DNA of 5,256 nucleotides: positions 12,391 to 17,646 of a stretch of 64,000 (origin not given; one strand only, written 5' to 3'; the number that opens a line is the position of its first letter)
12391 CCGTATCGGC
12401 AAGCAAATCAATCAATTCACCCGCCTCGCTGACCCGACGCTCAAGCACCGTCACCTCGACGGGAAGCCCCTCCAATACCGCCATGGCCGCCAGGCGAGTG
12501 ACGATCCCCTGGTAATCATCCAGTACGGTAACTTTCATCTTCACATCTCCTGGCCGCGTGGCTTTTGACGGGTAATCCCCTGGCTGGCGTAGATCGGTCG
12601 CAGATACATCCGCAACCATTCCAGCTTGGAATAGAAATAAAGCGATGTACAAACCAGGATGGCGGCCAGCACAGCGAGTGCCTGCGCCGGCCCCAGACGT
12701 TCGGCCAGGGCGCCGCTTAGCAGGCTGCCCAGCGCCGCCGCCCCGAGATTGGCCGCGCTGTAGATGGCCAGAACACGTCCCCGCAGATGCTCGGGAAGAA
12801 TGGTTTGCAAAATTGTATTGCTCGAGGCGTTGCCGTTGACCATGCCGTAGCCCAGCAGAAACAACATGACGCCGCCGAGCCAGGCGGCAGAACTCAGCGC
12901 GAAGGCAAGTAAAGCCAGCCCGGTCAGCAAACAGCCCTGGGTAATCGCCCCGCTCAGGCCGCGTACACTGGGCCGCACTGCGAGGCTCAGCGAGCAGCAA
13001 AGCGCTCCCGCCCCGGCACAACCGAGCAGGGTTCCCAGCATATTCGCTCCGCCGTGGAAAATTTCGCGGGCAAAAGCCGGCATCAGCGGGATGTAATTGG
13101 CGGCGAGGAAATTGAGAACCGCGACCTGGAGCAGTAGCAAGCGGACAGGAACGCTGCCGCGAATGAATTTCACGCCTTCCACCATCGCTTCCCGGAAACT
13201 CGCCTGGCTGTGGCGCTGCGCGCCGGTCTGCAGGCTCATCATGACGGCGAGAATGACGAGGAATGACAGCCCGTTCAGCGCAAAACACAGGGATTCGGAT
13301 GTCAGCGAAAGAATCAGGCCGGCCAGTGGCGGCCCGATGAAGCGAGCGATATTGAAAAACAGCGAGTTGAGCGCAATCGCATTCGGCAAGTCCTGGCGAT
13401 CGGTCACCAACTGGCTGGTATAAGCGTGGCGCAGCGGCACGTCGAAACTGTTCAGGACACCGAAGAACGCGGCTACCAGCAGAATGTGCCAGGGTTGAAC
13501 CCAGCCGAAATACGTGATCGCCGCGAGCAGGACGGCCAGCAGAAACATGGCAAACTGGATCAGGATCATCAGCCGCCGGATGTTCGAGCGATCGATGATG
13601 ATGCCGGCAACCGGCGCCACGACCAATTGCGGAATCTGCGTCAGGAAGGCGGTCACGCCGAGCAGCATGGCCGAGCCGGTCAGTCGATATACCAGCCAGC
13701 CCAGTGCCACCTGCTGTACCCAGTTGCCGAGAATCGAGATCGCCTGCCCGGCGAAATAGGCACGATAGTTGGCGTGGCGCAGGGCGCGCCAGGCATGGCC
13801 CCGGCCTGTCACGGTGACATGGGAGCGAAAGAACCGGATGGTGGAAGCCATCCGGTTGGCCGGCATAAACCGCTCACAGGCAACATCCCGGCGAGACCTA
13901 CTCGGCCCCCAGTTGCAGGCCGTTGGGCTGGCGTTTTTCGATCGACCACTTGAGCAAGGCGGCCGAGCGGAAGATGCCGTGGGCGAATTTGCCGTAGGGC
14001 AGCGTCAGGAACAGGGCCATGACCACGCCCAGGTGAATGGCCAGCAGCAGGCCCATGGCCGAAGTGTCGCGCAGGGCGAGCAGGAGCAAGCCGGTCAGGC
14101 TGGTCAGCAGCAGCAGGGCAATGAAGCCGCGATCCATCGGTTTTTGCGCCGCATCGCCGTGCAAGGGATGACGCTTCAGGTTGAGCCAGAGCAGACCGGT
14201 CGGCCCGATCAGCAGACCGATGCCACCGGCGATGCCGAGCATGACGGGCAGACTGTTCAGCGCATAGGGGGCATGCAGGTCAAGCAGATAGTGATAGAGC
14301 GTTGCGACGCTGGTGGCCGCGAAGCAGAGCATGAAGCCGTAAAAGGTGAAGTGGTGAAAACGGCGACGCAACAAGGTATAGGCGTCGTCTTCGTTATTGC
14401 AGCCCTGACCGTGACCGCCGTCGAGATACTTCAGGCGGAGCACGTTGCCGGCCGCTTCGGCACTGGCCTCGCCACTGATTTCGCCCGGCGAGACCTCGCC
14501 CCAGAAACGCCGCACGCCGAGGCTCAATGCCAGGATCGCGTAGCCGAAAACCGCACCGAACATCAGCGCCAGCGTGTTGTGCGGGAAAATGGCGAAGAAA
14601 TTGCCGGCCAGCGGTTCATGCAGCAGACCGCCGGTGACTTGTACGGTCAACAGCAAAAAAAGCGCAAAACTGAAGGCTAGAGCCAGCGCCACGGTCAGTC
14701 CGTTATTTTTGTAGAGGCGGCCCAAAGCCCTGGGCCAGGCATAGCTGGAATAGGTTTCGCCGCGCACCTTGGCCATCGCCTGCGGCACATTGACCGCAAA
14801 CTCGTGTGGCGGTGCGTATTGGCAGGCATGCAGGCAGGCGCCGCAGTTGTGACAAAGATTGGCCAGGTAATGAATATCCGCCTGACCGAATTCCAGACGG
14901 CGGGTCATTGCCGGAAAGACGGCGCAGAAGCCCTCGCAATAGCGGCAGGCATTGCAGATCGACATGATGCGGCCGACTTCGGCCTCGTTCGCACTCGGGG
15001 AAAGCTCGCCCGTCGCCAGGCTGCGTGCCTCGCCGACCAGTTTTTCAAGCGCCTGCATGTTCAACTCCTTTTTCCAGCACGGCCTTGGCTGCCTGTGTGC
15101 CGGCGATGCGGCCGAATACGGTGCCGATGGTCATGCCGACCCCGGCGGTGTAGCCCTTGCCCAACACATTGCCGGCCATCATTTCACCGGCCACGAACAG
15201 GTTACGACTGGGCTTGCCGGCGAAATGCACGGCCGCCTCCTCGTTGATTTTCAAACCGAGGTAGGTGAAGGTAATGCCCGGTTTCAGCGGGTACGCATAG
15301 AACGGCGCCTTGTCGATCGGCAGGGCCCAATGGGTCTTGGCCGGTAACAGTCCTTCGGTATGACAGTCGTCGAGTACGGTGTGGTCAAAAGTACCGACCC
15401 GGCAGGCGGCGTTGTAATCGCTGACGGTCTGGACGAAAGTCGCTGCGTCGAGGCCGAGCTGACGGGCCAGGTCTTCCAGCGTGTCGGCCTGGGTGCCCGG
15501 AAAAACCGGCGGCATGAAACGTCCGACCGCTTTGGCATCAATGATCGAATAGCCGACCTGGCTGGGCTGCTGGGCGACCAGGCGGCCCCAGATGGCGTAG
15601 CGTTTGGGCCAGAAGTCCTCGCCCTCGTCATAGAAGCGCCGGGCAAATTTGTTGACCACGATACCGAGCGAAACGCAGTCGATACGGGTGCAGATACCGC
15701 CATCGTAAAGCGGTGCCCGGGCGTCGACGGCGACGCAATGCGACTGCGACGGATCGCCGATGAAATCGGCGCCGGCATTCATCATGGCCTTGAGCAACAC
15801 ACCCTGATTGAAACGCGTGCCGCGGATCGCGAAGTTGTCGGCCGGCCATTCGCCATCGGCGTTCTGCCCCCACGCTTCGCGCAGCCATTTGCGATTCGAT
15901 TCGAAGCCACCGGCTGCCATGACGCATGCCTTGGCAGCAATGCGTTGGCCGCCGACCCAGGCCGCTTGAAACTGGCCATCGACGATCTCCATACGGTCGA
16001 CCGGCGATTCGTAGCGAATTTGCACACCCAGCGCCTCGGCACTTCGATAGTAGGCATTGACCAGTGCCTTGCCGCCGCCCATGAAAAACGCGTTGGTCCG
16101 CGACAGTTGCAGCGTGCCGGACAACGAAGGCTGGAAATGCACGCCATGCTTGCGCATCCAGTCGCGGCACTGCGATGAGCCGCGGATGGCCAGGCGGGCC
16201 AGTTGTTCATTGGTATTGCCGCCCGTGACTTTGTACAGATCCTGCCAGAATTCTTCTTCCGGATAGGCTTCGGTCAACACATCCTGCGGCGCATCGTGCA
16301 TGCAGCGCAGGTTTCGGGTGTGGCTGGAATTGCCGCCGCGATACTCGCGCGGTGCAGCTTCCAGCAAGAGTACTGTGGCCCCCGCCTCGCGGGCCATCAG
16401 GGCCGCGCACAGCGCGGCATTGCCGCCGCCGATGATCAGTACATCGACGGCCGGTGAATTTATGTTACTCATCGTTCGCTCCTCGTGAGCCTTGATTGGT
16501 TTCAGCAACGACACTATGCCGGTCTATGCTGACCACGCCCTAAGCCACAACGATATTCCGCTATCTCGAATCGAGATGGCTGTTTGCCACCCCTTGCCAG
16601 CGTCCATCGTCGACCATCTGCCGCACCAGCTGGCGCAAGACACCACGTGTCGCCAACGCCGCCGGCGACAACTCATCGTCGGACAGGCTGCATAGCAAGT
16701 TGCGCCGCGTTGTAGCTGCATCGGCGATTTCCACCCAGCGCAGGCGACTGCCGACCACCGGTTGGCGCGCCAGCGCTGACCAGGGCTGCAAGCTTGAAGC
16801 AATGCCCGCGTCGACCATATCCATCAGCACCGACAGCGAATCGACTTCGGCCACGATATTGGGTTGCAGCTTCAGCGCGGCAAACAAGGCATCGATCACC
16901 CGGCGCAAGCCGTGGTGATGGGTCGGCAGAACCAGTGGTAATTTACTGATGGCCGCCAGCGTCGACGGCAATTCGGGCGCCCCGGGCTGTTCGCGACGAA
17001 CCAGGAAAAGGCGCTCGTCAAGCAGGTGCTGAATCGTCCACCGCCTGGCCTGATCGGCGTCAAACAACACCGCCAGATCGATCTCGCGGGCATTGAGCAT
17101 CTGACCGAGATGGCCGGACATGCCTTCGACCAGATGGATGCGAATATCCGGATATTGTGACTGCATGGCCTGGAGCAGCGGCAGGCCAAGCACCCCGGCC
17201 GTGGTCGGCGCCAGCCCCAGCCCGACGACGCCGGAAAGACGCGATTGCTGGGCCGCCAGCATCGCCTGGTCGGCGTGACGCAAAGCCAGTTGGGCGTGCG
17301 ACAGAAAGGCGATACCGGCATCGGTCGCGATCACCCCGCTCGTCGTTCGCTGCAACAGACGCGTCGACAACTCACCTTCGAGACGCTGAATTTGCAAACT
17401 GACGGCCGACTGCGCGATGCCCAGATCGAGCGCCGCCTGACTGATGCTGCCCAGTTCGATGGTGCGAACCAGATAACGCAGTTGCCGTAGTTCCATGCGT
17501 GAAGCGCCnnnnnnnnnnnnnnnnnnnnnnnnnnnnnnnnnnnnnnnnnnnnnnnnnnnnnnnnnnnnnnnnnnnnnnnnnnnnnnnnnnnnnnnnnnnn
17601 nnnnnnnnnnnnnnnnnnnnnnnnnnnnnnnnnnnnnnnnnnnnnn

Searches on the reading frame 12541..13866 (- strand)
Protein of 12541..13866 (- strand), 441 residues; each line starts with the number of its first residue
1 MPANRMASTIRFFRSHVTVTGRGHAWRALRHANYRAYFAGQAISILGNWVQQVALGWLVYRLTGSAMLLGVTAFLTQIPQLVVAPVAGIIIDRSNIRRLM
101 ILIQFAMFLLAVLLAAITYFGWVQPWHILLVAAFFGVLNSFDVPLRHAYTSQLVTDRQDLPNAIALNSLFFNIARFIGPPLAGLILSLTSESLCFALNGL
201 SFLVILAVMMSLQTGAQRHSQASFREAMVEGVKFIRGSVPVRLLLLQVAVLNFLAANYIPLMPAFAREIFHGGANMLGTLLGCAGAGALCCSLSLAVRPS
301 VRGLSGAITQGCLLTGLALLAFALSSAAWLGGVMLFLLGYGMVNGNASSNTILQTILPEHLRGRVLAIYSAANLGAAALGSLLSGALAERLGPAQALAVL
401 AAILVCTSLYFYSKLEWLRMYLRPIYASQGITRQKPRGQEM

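Call 27: search_protein_families(library=ncbifam, proteins=[window:12541-13866:-], max_evalue=0.00001)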
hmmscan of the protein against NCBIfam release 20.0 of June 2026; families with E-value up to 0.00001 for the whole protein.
window:12541-13866:- (441 aa): 8 families
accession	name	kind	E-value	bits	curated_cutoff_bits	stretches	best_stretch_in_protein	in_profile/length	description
TIGR00900.1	2A0121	subfamily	7e-51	173.7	319.6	1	34-392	1-364/364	H+ Antiporter protein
NF007792.0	PRK10489.1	equivalog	1.8e-36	126.1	324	1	30-421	15-405/419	enterobactin transporter EntS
NF000051.1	macrolide_MefB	exception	3.5e-15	55.8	800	1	34-393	11-374/409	macrolide efflux MFS transporter Mef(B)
NF000245.1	macrolide_MefA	exception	4.2e-15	55.7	675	1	33-406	10-388/405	macrolide efflux MFS transporter Mef(A)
NF000246.1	macrolide_MefC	exception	1.3e-14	54.1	870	1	34-403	10-384/407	macrolide efflux MFS transporter Mef(C)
NF012178.0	tet_MFS_V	exception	4.2e-12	45.9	640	1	29-373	5-356/409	tetracycline efflux MFS transporter Tet(V)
NF052575.1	MFS_efflux_Tap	equivalog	1.9e-11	43.6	625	1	43-408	15-388/401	multidrug efflux MFS transporter Tap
TIGR00880.1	2_A_01_02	superfamily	2.2e-08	34.3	131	1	80-210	11-135/141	multidrug resistance protein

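Call 28: search_protein_families(library=pfam, proteins=[window:12541-13866:-], max_evalue=0.00001)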
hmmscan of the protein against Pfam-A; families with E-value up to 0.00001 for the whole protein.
window:12541-13866:- (441 aa): 2 families
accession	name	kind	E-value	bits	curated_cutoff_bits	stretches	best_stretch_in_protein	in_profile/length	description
PF05977.19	MFS_3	-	1.6e-58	198.9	27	1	25-412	3-391/524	Transmembrane secretion effector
PF07690.21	MFS_1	-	2.3e-28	99.5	33.4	1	38-380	2-346/347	Major Facilitator Superfamily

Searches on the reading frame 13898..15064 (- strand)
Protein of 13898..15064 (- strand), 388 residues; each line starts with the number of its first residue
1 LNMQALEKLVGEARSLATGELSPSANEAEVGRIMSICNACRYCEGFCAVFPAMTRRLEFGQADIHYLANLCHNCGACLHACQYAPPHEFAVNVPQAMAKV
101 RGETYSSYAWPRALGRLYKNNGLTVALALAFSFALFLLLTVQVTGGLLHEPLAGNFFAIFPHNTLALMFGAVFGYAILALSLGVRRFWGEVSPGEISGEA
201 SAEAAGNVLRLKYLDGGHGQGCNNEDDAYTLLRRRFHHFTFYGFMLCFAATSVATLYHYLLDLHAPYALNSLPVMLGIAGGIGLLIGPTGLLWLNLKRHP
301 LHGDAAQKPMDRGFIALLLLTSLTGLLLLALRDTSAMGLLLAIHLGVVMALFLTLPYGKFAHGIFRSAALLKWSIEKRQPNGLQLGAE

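Call 27: search_protein_families(library=ncbifam, proteins=[window:13898-15064:-], max_evalue=0.00001)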
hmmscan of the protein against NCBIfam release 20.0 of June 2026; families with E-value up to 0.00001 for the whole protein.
window:13898-15064:- (388 aa): 3 families
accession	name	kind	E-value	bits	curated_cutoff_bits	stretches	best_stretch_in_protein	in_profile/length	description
NF011607.0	PRK15033.1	subfamily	3.1e-212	704.6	524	1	3-387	1-388/389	tricarballylate utilization 4Fe-4S protein TcuB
TIGR02484.1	CitB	equivalog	5.6e-123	410.8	246.6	1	25-379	4-361/372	tricarballylate utilization 4Fe-4S protein TcuB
NF038018.1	qmoC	equivalog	5.8e-30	105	300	1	70-370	63-358/360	quinone-interacting membrane-bound oxidoreductase complex subunit QmoC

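Call 28: search_protein_families(library=pfam, proteins=[window:13898-15064:-], max_evalue=0.00001)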
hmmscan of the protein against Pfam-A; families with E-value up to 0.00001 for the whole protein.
window:13898-15064:- (388 aa): 0 families

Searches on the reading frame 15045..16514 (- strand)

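Call 3: search_protein_families(library=ncbifam, proteins=[window:15045-16514:-], max_evalue=0.00001)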
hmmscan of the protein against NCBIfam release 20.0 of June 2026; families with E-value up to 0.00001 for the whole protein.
window:15045-16514:- (489 aa): 26 families (the best 25 are shown)
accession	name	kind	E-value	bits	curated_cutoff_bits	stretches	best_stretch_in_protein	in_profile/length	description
NF006130.0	PRK08274.1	equivalog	1.9e-230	765.5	369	1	21-479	4-462/467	FAD-dependent tricarballylate dehydrogenase TcuA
TIGR02485.1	CobZ_N-term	equivalog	2.7e-204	678.9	372.55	1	23-479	2-435/437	FAD-dependent tricarballylate dehydrogenase TcuA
NF004789.0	PRK06134.1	subfamily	2.7e-32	112.1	747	1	142-480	210-572/581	FAD-dependent oxidoreductase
TIGR01813.1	flavo_cyto_c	subfamily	2.2e-29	102.5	285.45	1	24-472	1-443/444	flavocytochrome c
NF005510.0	PRK07121.1-3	subfamily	5.9e-27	94.6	481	2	145-479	176-490/492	FAD-binding protein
NF005064.0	PRK06481.1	equivalog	3.2e-26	92.1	542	2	327-479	363-503/506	flavocytochrome c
NF005509.0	PRK07121.1-2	subfamily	7.3e-25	87.5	630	1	193-477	254-523/527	FAD-binding protein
NF009477.0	PRK12843.1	equivalog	1e-23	83.6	758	1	148-479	220-572/578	FAD-dependent oxidoreductase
NF053717.1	VnlPnlRedVprA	equivalog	1.6e-23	83.3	600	2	23-215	7-204/481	vinyl phenol reductase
NF009478.0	PRK12844.1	equivalog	1e-22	80.2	789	1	144-480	205-553/559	3-ketosteroid-delta-1-dehydrogenase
NF005508.0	PRK07121.1-1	equivalog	2.5e-22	79.1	537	1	146-478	173-493/497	FAD-binding protein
NF053677.1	Desat2ChcC2Cyan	equivalog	5.4e-22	77.8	900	1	341-478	412-554/558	4-oxocyclohex-2-ene-1-carboxylate 5-dehydrogenase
NF005511.0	PRK07121.1-4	equivalog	5.7e-21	74.5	466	2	341-480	409-544/553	FAD-binding protein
NF005512.0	PRK07121.1-5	subfamily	3.1e-18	65.6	812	1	282-477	301-488/489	FAD-binding protein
NF009476.0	PRK12839.1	equivalog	4.6e-18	64.7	940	1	342-478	426-567/572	FAD-dependent oxidoreductase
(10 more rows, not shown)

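Call 4: search_protein_families(library=pfam, proteins=[window:15045-16514:-], max_evalue=0.00001)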
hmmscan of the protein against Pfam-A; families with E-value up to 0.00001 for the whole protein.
window:15045-16514:- (489 aa): 5 families
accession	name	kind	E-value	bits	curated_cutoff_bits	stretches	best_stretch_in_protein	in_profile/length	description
PF00890.30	FAD_binding_2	-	1.8e-28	100.3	20.4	1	24-450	1-403/414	FAD binding domain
PF01266.30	DAO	-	2.8e-14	53.8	27.9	1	24-140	1-95/353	FAD dependent oxidoreductase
PF03486.20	HI0933_like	-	2e-11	44.3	50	1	24-469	2-239/244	HI0933-like protein Rossmann domain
PF12831.13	FAD_oxidored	-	1.8e-08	34.6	27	1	24-115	1-75/416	FAD dependent oxidoreductase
PF07992.20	Pyr_redox_2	-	2.1e-06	27.8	26.1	0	24-59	2-179/291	Pyridine nucleotide-disulphide oxidoreductase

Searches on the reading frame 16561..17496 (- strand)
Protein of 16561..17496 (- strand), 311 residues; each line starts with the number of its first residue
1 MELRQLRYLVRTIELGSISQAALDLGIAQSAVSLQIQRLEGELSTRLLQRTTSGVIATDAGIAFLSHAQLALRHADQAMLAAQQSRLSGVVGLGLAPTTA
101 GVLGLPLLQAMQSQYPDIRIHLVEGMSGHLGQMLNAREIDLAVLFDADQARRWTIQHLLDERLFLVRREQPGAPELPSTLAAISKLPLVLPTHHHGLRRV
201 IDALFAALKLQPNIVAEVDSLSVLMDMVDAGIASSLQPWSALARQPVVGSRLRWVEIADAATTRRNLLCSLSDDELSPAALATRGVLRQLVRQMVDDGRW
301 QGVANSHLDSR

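Call 3: search_protein_families(library=ncbifam, proteins=[window:16561-17496:-], max_evalue=0.00001)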
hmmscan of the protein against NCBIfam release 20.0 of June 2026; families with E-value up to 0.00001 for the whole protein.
window:16561-17496:- (311 aa): 48 families (the best 25 are shown)
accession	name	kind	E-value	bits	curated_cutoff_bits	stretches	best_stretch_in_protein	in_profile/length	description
NF008410.0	PRK11233.1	equivalog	5.2e-56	190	309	1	1-299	1-299/305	nitrogen assimilation transcriptional regulator NAC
NF008416.0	PRK11242.1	equivalog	3.9e-37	128.2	277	1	1-273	1-273/300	transcriptional regulator CynR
NF040786.1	LysR_Sec_metab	equivalog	1.5e-29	102.9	250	1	1-282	1-289/298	selenium metabolism-associated LysR family transcriptional regulator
NF053705.1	TransRegGltCGpos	equivalog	1e-28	100.5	350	1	1-279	1-281/300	glutamate biosynthesis transcriptional regulator GltC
TIGR03339.1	phn_lysR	subfamily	1.1e-26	93.7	341.1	1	5-273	1-265/279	aminoethylphosphonate catabolism associated LysR family transcriptional regulator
NF007385.0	PRK09906.1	equivalog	6e-26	91.3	356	1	1-238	1-242/296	DNA-binding transcriptional regulator HcaR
NF047520.1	trans_act_CidR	equivalog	5e-24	85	415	1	1-259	1-260/292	cidABC operon transcriptional activator CidR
NF045775.1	acetoin_reg_AlsR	exception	5.2e-24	85.2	430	1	1-241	1-246/290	acetoin biosynthesis transcriptional regulator AlsR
TIGR02424.1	TF_pcaQ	equivalog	9.1e-24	83.9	303.8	1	2-222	4-228/300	pca operon transcription factor PcaQ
NF008722.0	PRK11716.1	equivalog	7.2e-23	81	246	1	1-261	1-264/293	HTH-type transcriptional activator IlvY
NF007307.0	PRK09791.1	equivalog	4.1e-21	75.4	336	1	2-289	6-295/302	LysR family transcriptional regulator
NF047354.1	trans_reg_GltC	equivalog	4.5e-21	75.6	300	1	1-161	1-165/290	glutamate biosynthesis transcriptional regulator GltC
NF007491.0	PRK10086.1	equivalog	4.8e-21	74.9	316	1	16-164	32-177/313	DNA-binding transcriptional regulator DsdC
TIGR03418.1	chol_sulf_TF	equivalog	6.5e-21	74.6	324.8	1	2-166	2-163/291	choline sulfate utilization transcriptional regulator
NF008361.0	PRK11151.1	equivalog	1.2e-20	74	329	1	1-245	1-248/305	DNA-binding transcriptional regulator OxyR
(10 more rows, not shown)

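Call 4: search_protein_families(library=pfam, proteins=[window:16561-17496:-], max_evalue=0.00001)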
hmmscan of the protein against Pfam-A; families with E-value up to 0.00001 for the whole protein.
window:16561-17496:- (311 aa): 2 families
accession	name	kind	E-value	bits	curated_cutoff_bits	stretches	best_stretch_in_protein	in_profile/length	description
PF03466.25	LysR_substrate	-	1.6e-31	109.8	28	1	86-289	3-206/209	LysR substrate binding domain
PF00126.33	HTH_1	-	5.5e-19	68.3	26.6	1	3-61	1-59/60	Bacterial regulatory helix-turn-helix protein, lysR family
